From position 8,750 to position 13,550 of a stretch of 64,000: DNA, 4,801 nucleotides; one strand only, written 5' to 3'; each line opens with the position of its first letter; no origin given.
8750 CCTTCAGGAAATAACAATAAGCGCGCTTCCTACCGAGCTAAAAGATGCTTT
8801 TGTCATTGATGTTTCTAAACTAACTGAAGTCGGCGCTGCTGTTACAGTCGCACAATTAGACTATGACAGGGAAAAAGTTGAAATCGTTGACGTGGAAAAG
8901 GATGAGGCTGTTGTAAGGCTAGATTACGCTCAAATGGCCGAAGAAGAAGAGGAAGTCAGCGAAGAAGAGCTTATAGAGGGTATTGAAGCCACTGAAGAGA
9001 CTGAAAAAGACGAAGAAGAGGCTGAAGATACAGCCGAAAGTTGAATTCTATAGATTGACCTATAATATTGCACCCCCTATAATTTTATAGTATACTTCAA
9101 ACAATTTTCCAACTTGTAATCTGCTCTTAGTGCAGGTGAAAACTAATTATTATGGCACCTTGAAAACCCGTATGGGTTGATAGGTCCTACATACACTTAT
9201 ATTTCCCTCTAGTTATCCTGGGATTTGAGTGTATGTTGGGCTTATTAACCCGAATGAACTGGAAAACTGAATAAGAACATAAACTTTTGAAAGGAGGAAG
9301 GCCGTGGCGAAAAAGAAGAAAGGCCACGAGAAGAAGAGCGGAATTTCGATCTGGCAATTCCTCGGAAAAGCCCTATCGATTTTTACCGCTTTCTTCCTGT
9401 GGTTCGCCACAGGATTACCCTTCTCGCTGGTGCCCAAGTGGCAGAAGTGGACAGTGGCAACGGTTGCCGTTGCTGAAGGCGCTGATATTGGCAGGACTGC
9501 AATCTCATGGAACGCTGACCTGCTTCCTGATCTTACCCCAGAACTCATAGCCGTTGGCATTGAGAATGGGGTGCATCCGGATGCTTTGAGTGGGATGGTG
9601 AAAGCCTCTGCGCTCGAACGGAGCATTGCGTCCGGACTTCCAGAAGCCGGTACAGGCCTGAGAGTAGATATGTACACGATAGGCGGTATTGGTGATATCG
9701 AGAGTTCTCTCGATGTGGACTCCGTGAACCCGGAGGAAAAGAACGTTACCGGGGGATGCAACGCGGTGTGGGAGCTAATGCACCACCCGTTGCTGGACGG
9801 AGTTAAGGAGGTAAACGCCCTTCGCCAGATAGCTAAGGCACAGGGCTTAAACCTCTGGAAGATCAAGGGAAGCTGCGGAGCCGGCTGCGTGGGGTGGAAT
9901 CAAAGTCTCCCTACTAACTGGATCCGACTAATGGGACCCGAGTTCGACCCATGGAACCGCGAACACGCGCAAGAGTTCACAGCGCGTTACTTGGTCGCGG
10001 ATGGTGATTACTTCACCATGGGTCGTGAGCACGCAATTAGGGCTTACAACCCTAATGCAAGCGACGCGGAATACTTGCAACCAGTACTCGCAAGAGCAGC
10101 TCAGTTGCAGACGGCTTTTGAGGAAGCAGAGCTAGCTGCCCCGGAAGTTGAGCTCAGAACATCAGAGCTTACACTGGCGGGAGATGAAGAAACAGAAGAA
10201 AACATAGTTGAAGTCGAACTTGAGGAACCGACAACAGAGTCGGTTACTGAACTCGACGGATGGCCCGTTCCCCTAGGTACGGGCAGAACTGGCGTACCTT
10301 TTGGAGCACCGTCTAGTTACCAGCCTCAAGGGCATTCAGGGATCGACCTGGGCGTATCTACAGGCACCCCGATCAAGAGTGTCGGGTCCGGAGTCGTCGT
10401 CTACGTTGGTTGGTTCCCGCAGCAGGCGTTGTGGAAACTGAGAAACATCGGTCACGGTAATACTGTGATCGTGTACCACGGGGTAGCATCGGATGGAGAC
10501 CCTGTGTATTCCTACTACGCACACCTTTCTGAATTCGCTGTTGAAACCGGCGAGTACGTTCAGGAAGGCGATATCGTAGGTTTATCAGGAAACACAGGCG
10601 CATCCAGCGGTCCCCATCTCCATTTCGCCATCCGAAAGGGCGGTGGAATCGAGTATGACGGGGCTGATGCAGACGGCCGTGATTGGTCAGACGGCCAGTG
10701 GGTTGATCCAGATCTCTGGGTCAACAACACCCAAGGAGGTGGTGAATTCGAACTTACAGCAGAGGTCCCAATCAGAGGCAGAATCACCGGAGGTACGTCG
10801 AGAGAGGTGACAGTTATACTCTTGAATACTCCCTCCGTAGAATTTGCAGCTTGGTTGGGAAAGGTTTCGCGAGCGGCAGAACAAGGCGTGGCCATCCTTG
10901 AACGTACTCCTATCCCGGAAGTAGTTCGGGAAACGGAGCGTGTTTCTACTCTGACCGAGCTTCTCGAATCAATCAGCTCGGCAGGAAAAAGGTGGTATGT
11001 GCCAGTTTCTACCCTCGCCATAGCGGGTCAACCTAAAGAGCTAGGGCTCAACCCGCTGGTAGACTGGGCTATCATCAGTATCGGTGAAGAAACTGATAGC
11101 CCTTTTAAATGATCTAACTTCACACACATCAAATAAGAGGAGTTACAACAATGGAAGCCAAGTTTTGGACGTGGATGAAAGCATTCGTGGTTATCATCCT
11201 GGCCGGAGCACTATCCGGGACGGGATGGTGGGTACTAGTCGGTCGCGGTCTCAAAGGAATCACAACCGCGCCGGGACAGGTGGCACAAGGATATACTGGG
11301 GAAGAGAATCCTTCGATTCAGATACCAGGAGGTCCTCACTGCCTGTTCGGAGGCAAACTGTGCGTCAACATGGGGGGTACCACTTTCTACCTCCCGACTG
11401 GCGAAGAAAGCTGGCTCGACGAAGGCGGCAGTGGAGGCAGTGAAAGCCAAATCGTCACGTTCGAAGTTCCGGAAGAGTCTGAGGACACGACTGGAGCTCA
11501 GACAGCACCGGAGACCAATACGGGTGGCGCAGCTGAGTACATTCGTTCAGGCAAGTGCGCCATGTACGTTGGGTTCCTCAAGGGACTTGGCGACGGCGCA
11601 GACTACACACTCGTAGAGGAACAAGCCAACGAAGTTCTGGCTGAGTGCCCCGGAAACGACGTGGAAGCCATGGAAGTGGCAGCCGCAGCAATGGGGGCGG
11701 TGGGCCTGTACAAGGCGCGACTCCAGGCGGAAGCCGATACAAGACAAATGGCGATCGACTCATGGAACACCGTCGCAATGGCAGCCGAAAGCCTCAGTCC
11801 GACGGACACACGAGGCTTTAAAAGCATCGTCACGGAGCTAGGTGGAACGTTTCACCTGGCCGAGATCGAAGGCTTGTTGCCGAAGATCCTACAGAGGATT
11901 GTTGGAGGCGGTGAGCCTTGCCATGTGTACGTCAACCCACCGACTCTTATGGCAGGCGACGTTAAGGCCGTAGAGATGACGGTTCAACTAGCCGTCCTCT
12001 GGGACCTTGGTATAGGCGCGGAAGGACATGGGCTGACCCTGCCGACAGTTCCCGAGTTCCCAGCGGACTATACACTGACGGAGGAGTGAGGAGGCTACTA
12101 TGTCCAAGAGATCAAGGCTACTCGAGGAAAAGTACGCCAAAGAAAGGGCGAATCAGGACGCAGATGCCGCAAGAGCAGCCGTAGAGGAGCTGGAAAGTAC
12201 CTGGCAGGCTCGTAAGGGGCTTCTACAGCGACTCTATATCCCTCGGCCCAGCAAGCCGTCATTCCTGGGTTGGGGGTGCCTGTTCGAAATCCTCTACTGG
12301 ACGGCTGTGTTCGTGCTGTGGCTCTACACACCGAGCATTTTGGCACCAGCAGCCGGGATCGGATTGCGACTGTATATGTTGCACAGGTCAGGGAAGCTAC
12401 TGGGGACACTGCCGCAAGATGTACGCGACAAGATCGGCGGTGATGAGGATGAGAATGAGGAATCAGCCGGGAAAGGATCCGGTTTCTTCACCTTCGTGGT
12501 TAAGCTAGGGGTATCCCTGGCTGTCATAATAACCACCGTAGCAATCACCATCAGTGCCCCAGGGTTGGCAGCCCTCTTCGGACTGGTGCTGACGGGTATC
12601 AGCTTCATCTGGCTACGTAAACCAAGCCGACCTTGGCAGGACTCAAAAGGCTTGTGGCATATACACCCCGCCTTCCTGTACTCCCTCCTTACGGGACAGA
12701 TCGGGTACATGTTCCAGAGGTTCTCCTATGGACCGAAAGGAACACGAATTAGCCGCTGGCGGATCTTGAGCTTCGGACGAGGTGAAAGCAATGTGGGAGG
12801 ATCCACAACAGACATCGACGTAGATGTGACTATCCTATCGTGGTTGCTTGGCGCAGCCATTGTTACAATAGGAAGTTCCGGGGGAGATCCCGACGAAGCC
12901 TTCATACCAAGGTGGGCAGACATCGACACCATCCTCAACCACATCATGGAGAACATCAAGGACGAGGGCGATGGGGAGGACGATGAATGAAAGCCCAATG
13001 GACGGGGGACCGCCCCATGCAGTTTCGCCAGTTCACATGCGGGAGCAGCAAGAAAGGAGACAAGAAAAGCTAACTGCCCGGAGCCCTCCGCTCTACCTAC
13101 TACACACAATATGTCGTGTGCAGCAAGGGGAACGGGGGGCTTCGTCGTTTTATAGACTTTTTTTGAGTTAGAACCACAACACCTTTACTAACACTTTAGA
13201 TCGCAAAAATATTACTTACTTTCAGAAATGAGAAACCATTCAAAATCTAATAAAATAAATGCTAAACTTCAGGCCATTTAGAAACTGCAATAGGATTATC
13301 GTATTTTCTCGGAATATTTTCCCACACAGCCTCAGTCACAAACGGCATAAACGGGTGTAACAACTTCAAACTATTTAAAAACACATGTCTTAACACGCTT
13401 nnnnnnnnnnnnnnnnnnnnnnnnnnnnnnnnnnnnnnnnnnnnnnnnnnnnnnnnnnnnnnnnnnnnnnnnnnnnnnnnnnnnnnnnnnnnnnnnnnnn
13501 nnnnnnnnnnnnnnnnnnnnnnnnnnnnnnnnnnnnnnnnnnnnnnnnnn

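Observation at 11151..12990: Island genes 2 and 3: two unknown membrane proteins translationally coupled to the M23 peptidase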

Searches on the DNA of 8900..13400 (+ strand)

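Call 42: search_rna_families(source=window, start=8900, end=13400, threshold=evalue, max_evalue=1)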
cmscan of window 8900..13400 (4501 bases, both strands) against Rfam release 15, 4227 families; matches with E-value up to 1: 1.
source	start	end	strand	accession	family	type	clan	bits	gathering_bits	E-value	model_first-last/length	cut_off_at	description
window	9168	9257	+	RF00756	mir-299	Gene; miRNA;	-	22.1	67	0.33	1-63/63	no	mir-299 microRNA precursor family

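Call 98: search_rna_families(sources=[L010, L009, L008, L011, L004, L003], threshold=gathering)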
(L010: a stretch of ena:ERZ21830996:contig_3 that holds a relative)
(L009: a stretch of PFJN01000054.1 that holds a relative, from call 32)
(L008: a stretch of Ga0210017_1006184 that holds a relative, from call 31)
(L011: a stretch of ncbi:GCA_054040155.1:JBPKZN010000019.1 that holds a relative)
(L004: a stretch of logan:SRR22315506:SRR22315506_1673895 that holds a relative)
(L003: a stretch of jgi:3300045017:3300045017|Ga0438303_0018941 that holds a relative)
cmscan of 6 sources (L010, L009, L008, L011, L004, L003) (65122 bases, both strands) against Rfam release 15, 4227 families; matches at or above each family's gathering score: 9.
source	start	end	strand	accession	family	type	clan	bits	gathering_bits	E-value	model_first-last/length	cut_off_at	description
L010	6516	6589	-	RF00005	tRNA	Gene; tRNA;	CL00001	75.1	29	1.2e-14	1-71/71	no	tRNA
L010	7220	7293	+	RF00005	tRNA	Gene; tRNA;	CL00001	72.3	29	7.3e-14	1-71/71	no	tRNA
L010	7450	7523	+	RF00005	tRNA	Gene; tRNA;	CL00001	71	29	1.7e-13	1-71/71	no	tRNA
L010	6770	6841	-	RF00005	tRNA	Gene; tRNA;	CL00001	66.4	29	3.2e-12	1-71/71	no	tRNA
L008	3231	3302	+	RF00005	tRNA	Gene; tRNA;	CL00001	61.6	29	6.5e-11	1-71/71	no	tRNA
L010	15739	15812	+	RF00005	tRNA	Gene; tRNA;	CL00001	60.9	29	1e-10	1-71/71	no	tRNA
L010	7361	7433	+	RF00005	tRNA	Gene; tRNA;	CL00001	60.4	29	1.4e-10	1-71/71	no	tRNA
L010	6910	6993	+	RF00005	tRNA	Gene; tRNA;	CL00001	53.4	29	1.2e-08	1-71/71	no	tRNA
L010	7068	7149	+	RF00005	tRNA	Gene; tRNA;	CL00001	46.6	29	8.9e-07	1-71/71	no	tRNA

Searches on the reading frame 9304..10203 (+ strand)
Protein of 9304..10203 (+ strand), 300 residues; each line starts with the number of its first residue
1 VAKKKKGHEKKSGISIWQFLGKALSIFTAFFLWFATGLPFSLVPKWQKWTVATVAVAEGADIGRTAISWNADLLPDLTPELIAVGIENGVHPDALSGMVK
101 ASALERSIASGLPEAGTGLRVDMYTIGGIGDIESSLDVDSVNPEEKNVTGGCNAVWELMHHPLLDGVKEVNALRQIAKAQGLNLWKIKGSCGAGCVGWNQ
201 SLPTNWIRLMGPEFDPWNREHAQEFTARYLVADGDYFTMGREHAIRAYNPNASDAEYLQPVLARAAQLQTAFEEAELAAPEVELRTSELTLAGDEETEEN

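Call 31: find_related_loci(query=A3, collection=metagenome_contigs, flank=10000)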
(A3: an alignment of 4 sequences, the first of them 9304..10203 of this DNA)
Query A3 (300 aa) in metagenome_contigs; peptide patterns used: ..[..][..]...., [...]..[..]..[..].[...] (x = any residue, [..] = any of these).
95 stretches matched a pattern; 4 encode a relative of the query (tblastn E <= 1e-3); 4 distinct loci.
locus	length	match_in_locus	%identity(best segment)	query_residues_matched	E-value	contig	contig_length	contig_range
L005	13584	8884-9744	44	1-287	8e-78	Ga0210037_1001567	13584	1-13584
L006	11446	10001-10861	44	1-287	9e-78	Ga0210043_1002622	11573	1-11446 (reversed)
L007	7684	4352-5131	44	26-300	1e-66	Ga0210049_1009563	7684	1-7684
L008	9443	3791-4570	44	26-300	1e-66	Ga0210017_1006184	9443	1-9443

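Call 32: find_related_loci(query=A3, collection=genome_contigs, flank=10000)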
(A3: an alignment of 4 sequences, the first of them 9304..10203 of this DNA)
Query A3 (300 aa) in genome_contigs; peptide patterns used: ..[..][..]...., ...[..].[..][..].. (x = any residue, [..] = any of these).
82 stretches matched a pattern; 1 encode a relative of the query (tblastn E <= 1e-3); 1 distinct loci.
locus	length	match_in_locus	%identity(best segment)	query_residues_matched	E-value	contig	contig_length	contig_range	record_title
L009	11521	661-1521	44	1-287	1e-78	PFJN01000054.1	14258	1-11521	MAG: Candidatus Pacebacteria bacterium CG_4_10_14_3_um_filter_34_15 CG_4_10_14_3_um_filter_scaffold_2767_c, whole genome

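Call 33: find_related_loci(query=A3, collection=viral_contigs, flank=10000)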
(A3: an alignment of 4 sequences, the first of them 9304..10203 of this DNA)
Query A3 (300 aa) in viral_contigs; peptide patterns used: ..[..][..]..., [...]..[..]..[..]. (x = any residue, [..] = any of these).
101 stretches matched a pattern, but none encodes a relative of the query by tblastn (E <= 1e-3).

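Call 62: search_solved_structures(query=A3, max_evalue=1, show_alignments=2)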
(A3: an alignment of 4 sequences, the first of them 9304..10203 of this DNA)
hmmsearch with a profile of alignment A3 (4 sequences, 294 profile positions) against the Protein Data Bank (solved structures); distinct sequences matched with E-value up to 1: 0.

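Call 81: search_protein_families(library=pfam, proteins=[L008:3719-5407:+, L009:661-2619:+, window:9304-10203:+], max_evalue=10)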
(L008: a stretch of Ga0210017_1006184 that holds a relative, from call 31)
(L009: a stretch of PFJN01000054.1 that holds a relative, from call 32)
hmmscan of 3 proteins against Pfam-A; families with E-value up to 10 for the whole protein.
L008:3719-5407:+ (562 aa): 4 families
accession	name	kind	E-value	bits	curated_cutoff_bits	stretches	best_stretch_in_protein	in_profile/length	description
PF01551.29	Peptidase_M23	-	4e-25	88.3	28.7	1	316-417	2-92/96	Peptidase family M23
PF13406.11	SLT_2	-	0.0014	18.4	24.3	1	163-271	130-240/292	Transglycosylase SLT domain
PF14812.11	PBP1_TM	-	0.037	14.8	27.8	1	5-32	58-82/85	Transmembrane domain of transglycosylase PBP1 at N-terminal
PF01420.25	Methylase_S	-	0.056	14.1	22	1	471-518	103-150/168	Type I restriction modification DNA specificity domain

L009:661-2619:+ (652 aa): 4 families
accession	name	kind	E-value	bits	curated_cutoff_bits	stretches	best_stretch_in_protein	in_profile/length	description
PF01551.29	Peptidase_M23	-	3.6e-15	56.4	28.7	1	351-452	3-91/96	Peptidase family M23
PF20669.3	Exo70_N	-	0.18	12.5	23.9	1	539-597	2-48/83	Exocyst complex component Exo70 N-terminal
PF13406.11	SLT_2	-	0.21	11.2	24.3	1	177-235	136-199/292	Transglycosylase SLT domain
PF14313.11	Soyouz_module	-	0.68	10.2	22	0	540-563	7-30/58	N-terminal region of Paramyxovirinae phosphoprotein (P)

window:9304-10203:+ (300 aa): 1 family
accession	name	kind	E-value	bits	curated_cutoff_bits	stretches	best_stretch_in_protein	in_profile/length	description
PF12554.13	MOZART1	-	0.21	11.8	27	1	86-100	30-44/47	Mitotic-spindle organizing gamma-tubulin ring associated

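Call 91: search_protein_families(library=padloc, proteins=[L009:4728-4997:+, L008:7595-7879:+], max_evalue=1)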
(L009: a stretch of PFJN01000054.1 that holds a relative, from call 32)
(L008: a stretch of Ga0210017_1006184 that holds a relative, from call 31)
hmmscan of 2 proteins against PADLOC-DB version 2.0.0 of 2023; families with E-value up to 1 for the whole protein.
L009:4728-4997:+ (89 aa): 0 families

L008:7595-7879:+ (94 aa): 0 families

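Call 92: search_dna_similar(query=window:9304-10203:+, collection=phages, mode=protein, max_evalue=0.01, max_rows=10)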
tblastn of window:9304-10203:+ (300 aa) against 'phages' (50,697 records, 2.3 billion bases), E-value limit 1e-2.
No match.

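Call 93: search_dna_similar(query=window:9304-10203:+, collection=plasmids, mode=protein, max_evalue=0.01, max_rows=10)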
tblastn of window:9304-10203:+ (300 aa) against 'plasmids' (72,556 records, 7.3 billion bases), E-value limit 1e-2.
No match.

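Call 102: search_protein_families(library=pfam, proteins=[L009:4728-4997:+, L008:7595-7879:+], max_evalue=1)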
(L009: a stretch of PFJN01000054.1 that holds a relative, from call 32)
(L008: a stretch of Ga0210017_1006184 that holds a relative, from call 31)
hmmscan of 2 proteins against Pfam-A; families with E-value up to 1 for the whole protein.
L009:4728-4997:+ (89 aa): 2 families
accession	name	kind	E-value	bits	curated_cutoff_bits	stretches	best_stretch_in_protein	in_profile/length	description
PF05255.16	UPF0220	-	0.044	13.7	25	1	21-65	83-127/166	Uncharacterised protein family (UPF0220)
PF09679.15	TraQ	-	0.17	12.6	25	1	6-24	43-61/94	Type-F conjugative transfer system pilin chaperone (TraQ)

L008:7595-7879:+ (94 aa): 3 families
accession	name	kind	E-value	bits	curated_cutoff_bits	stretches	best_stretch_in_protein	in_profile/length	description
PF12716.12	Apq12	-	0.048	14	25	1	13-60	5-49/54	Nuclear pore assembly and biogenesis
PF14126.11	DUF4293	-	0.16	12.6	27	1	8-60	85-139/153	Domain of unknown function (DUF4293)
PF09964.14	DUF2198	-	0.2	12.2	25.7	1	37-73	19-54/72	Uncharacterized protein conserved in bacteria (DUF2198)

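Call 114: search_protein_families(library=ncbifam, proteins=[L009:4728-4997:+], max_evalue=1)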
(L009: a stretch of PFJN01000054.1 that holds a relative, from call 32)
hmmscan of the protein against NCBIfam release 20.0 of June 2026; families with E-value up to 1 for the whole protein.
L009:4728-4997:+ (89 aa): 3 families
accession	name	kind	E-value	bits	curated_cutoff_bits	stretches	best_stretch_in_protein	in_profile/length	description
NF010287.0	PRK13727.1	equivalog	0.016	15.2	105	1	3-27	41-65/82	type-F conjugative transfer system pilin chaperone TraQ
TIGR02741.1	TraQ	equivalog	0.069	13.4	111.6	1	5-27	42-64/93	type-F conjugative transfer system pilin chaperone TraQ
NF047942.1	TatA_Rickett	exception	0.95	9.2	90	0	8-20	11-23/45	twin-arginine translocase TatA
